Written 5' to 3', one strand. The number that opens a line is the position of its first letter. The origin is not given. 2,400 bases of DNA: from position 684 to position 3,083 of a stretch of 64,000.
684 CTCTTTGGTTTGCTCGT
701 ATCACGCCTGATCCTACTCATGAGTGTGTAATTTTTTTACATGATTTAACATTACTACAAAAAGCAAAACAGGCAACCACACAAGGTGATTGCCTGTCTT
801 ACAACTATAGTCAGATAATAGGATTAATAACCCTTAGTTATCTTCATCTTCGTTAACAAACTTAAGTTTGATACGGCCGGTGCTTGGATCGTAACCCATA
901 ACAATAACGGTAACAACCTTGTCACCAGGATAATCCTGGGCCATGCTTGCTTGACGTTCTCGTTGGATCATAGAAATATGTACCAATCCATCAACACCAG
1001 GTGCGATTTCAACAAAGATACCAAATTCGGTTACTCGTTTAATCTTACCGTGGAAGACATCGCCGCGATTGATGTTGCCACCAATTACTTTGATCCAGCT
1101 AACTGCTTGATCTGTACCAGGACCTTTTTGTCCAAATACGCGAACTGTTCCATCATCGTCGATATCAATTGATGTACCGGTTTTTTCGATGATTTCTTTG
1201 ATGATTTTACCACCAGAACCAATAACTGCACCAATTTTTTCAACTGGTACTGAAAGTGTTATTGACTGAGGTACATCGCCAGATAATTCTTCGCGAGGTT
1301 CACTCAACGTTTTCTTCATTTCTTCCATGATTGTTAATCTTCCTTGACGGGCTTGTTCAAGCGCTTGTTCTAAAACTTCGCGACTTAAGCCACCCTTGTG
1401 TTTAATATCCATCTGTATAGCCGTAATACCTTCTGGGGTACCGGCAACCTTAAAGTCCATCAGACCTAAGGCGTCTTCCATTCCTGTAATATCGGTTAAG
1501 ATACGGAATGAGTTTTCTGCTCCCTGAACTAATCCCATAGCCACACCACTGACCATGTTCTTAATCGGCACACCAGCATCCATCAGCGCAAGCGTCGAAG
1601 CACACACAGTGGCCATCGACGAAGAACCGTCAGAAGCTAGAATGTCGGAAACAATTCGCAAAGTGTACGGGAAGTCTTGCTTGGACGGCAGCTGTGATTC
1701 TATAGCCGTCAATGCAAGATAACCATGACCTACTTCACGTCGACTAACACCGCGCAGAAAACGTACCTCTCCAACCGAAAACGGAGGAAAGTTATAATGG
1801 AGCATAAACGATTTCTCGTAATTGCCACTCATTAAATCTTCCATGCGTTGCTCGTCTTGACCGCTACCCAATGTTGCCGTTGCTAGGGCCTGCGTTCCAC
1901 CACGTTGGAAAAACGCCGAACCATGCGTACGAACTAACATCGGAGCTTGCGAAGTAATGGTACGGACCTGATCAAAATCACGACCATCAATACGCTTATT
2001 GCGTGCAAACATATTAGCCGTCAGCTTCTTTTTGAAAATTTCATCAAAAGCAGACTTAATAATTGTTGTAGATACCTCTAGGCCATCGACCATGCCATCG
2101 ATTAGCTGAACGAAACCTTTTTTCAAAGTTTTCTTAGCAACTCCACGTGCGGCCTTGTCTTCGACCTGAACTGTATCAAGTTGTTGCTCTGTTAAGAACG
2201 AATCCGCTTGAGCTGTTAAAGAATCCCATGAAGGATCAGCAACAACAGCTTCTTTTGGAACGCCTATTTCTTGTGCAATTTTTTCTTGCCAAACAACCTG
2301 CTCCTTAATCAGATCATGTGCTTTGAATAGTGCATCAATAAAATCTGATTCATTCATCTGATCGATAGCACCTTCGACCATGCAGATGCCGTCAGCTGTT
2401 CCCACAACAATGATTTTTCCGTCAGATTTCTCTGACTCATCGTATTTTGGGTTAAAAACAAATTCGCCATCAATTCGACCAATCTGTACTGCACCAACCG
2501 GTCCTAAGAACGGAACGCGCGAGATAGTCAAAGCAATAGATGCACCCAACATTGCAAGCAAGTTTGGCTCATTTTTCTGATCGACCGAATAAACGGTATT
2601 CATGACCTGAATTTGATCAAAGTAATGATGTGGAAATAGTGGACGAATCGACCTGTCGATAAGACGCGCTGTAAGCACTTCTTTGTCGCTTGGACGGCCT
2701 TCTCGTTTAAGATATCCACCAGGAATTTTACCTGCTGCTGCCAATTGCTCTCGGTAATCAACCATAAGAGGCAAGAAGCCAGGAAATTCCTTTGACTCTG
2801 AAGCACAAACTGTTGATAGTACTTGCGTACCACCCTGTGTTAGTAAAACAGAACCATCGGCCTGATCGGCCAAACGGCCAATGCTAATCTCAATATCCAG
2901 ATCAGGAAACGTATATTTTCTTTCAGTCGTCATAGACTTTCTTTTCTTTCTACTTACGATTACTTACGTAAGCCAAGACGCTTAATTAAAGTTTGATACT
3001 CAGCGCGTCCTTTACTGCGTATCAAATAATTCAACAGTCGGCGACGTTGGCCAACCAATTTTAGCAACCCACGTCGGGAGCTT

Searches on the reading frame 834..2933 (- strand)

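Call 93: search_protein_families(library=pfam, proteins=[window:834-2933:-], max_evalue=0.001)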
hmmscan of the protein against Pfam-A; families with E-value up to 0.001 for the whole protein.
window:834-2933:- (699 aa): 6 families
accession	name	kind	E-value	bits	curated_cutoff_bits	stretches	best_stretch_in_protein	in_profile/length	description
PF01138.27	RNase_PH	-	2.8e-51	173.8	25.5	2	13-141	4-130/130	3' exoribonuclease family, domain 1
PF03725.20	RNase_PH_C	-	4.8e-19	68.5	20.8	2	144-206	1-65/67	3' exoribonuclease family, domain 2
PF00013.35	KH_1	-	3.5e-11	43.1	21.5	1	558-610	2-60/66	KH domain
PF00575.29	S1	-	8.4e-11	42.5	22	1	622-690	3-71/74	S1 RNA binding domain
PF23459.1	S1_RRP5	-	1.2e-06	29.4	27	1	623-688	3-68/72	RRP5 S1 domain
PF03726.19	PNPase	-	0.00072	20.4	24.6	1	246-319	9-81/81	Polyribonucleotide nucleotidyltransferase, RNA binding domain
